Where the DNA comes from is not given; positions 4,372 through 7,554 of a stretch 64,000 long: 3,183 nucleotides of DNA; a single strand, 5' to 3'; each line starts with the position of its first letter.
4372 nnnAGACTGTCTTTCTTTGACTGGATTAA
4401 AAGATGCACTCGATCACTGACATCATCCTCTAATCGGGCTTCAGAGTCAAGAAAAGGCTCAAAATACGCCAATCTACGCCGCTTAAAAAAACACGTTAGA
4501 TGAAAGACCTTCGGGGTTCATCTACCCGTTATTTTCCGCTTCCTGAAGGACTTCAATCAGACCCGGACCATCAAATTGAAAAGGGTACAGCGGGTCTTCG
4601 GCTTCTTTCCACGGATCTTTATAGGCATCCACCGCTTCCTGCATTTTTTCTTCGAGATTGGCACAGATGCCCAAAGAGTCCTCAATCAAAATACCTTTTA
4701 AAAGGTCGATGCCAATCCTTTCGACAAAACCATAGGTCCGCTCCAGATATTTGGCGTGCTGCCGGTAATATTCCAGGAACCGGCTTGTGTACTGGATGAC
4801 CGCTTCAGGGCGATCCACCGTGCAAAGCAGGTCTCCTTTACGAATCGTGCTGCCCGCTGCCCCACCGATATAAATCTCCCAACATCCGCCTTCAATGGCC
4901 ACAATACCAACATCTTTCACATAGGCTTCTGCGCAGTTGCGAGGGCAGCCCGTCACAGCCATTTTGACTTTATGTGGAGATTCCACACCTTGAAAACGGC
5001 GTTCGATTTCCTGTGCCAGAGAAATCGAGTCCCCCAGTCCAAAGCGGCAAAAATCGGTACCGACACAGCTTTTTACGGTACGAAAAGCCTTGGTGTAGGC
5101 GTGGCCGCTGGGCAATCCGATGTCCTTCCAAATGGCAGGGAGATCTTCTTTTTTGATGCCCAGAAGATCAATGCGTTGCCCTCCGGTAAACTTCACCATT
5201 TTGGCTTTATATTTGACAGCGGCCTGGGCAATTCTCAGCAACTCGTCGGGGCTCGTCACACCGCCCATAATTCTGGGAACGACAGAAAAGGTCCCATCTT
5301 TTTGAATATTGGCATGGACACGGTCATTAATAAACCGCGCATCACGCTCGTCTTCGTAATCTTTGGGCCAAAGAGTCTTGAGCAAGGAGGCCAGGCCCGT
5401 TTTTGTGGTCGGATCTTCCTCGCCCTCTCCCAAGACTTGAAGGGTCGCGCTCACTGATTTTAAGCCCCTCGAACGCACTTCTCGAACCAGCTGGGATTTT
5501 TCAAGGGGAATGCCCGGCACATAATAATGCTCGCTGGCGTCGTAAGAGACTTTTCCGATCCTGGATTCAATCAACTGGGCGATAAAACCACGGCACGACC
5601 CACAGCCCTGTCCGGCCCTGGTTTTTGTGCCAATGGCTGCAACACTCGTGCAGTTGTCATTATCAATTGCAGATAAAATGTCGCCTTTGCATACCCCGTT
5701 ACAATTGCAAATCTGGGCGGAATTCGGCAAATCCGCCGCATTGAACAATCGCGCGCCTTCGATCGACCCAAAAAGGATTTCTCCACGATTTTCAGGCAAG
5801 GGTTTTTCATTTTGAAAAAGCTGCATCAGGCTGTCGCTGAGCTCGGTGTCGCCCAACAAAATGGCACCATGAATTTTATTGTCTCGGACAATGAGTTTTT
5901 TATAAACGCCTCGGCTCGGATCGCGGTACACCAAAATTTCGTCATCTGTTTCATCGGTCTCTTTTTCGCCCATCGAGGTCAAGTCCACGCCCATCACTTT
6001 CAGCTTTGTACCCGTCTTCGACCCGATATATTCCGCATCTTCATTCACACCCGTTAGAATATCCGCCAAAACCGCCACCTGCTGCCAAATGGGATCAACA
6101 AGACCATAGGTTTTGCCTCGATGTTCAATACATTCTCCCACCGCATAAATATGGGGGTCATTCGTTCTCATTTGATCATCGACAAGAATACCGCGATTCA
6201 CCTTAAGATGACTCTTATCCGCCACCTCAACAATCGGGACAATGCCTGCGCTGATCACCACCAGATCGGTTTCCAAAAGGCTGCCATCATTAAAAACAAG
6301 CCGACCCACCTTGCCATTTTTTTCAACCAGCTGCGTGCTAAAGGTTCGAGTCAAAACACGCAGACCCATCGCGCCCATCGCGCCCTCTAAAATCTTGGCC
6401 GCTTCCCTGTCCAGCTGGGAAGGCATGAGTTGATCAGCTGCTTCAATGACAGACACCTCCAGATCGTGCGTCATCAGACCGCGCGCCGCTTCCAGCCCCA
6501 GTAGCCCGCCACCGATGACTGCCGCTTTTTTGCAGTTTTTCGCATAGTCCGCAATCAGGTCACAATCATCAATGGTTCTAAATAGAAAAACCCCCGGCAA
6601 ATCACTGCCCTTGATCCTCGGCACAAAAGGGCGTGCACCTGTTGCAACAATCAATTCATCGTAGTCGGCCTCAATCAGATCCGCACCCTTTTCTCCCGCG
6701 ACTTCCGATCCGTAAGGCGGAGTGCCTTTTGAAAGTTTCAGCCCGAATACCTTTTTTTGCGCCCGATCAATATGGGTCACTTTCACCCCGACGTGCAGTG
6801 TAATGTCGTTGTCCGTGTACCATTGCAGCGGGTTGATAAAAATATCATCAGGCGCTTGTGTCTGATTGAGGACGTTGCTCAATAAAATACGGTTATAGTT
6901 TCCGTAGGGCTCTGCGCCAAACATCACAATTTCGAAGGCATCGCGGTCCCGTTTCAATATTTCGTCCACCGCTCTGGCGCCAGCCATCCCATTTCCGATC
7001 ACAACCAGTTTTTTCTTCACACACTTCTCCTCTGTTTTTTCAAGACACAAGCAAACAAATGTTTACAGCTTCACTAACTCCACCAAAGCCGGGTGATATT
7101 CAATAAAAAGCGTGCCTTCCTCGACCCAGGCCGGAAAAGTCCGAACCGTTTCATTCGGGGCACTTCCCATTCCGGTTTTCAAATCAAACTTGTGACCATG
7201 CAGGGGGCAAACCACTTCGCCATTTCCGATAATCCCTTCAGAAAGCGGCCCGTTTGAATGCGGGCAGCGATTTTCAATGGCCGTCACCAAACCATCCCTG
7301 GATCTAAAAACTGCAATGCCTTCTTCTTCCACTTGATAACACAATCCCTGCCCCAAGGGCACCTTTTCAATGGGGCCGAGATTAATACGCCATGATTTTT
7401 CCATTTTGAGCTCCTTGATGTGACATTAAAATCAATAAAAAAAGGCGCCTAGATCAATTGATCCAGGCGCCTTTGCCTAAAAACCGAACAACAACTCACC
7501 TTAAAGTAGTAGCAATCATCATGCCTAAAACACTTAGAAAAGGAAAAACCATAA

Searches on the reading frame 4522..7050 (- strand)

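Call 3: search_protein_families(library=pfam, proteins=[window:4522-7050:-])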
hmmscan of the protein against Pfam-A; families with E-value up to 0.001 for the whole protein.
window:4522-7050:- (842 aa): 6 families
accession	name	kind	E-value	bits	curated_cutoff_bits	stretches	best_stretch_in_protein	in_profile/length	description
PF07992.20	Pyr_redox_2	-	1.8e-55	188.9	26.1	1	14-311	2-280/291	Pyridine nucleotide-disulphide oxidoreductase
PF01077.27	NIR_SIR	-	2.9e-28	98.8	27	1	654-785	3-147/158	Nitrite and sulphite reductase 4Fe-4S domain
PF18267.7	Rubredoxin_C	-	2.6e-18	66.2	25.9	1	348-415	3-69/70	Rubredoxin NAD+ reductase C-terminal domain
PF00070.33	Pyr_redox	-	1.4e-13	51.6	22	1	175-255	1-81/82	Pyridine nucleotide-disulphide oxidoreductase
PF03460.22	NIR_SIR_ferr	-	2.1e-12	47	24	1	583-644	3-66/69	Nitrite/Sulfite reductase ferredoxin-like half domain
PF04324.20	Fer2_BFD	-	1e-10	42.2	26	1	447-495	2-49/50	BFD-like [2Fe-2S] binding domain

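Call 85: search_protein_families(library=ncbifam, proteins=[window:4522-7050:-], max_evalue=0.00001)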
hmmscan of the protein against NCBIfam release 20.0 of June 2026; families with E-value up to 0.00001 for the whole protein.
window:4522-7050:- (842 aa): 49 families (the best 25 are shown)
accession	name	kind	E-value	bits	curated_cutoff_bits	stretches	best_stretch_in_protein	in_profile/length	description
TIGR02374.1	nitri_red_nirB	equivalog_domain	2.4e-250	833.3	578.35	1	15-817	1-790/794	nitrite reductase large subunit NirB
NF011565.0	PRK14989.1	subfamily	1.7e-180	602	883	1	12-817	3-797/847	nitrite reductase large subunit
NF045765.1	PhenlGlyoxDHPadH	equivalog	5.4e-48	163.9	475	1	14-422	4-396/416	NADH-dependent phenylglyoxylate dehydrogenase subunit epsilon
NF003437.0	PRK04965.1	equivalog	4.7e-47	160.8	392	2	128-339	98-306/378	NADH:flavorubredoxin reductase NorW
NF041682.1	ant_diox_AndAa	equivalog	4.8e-44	150.6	650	1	13-311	4-282/406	anthranilate 1,2-dioxygenase system ferredoxin--NAD(+) reductase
TIGR03385.1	CoA_CoA_reduc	equivalog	1.3e-36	126.4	578.8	1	14-366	1-345/439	CoA-disulfide reductase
NF042949.2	3PPDioc_HcaD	equivalog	2.4e-36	125.3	450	1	13-311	2-279/386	3-phenylpropionate/cinnamic acid dioxygenase ferredoxin--NAD(+) reductase subunit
NF007123.0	PRK09564.1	equivalog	2.1e-33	115.7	458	1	13-369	1-349/444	CoA-disulfide reductase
NF046103.1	NOXase_Strep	equivalog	5.2e-30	104.8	600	1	14-308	1-281/442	H2O-forming NADH oxidase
NF007286.0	PRK09754.1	equivalog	1e-26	93.7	447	1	12-311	3-280/400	phenylpropionate dioxygenase ferredoxin reductase subunit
TIGR01350.1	lipoamide_DH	equivalog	1.6e-22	79.8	408.8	1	117-310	121-311/461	dihydrolipoyl dehydrogenase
TIGR02053.1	MerA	equivalog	1.4e-20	73.7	454.45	1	129-310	129-310/465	mercury(II) reductase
NF010037.0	PRK13512.1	equivalog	7.8e-20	71.1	394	1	13-310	2-281/438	CoA-disulfide reductase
NF004943.0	PRK06292.2-1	equivalog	9.9e-20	70.7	432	1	117-307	120-307/456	dihydrolipoyl dehydrogenase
NF004991.0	PRK06370.1-3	subfamily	1.4e-19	70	620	1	129-307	164-341/509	FAD-containing oxidoreductase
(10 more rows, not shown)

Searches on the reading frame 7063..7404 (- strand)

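Call 3: search_protein_families(library=pfam, proteins=[window:7063-7404:-])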
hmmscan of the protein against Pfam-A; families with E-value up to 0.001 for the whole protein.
window:7063-7404:- (113 aa): 3 families
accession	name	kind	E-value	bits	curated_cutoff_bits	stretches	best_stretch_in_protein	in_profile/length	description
PF00355.32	Rieske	-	1.3e-15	57.5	20.3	1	11-85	7-81/88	Rieske [2Fe-2S] domain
PF13806.12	Rieske_2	-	1.8e-15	57.2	27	1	9-101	5-103/104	Rieske-like [2Fe-2S] domain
PF22543.2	Rieske_4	-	0.00029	21.5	28.4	1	24-82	18-79/119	Soluble Rieske-type ferredoxin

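Call 85: search_protein_families(library=ncbifam, proteins=[window:7063-7404:-], max_evalue=0.00001)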
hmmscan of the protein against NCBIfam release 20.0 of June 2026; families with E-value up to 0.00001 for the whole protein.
window:7063-7404:- (113 aa): 7 families
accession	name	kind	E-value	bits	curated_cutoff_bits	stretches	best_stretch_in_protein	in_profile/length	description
TIGR02378.1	nirD_assim_sml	equivalog_domain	4e-19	68.7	74.65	1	8-102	4-104/105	nitrite reductase small subunit NirD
NF007422.0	PRK09965.1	equivalog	1.9e-17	63.2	113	1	7-104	4-101/106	bifunctional 3-phenylpropionate/cinnamic acid dioxygenase ferredoxin subunit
NF042948.2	3PPDioc_HcaC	equivalog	7.3e-16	58.4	150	1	7-103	4-102/105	3-phenylpropionate/cinnamic acid dioxygenase ferredoxin subunit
NF041683.1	ant_diox_AndAb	equivalog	1.3e-13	51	150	1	12-101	8-98/100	anthranilate 1,2-dioxygenase ferredoxin subunit AndAb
NF052579.1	BetMthstMoxSdmAMthl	equivalog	2.1e-12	46.7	600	1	27-74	39-86/351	4beta-methylsterol monooxygenase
TIGR02377.1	MocE_fam_FeS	subfamily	4.1e-10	39.6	136.15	1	27-102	23-100/101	MocE family 2Fe-2S type ferredoxin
NF007066.0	PRK09511.1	equivalog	2.2e-07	31.1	135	1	9-101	7-106/108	nitrite reductase small subunit NirD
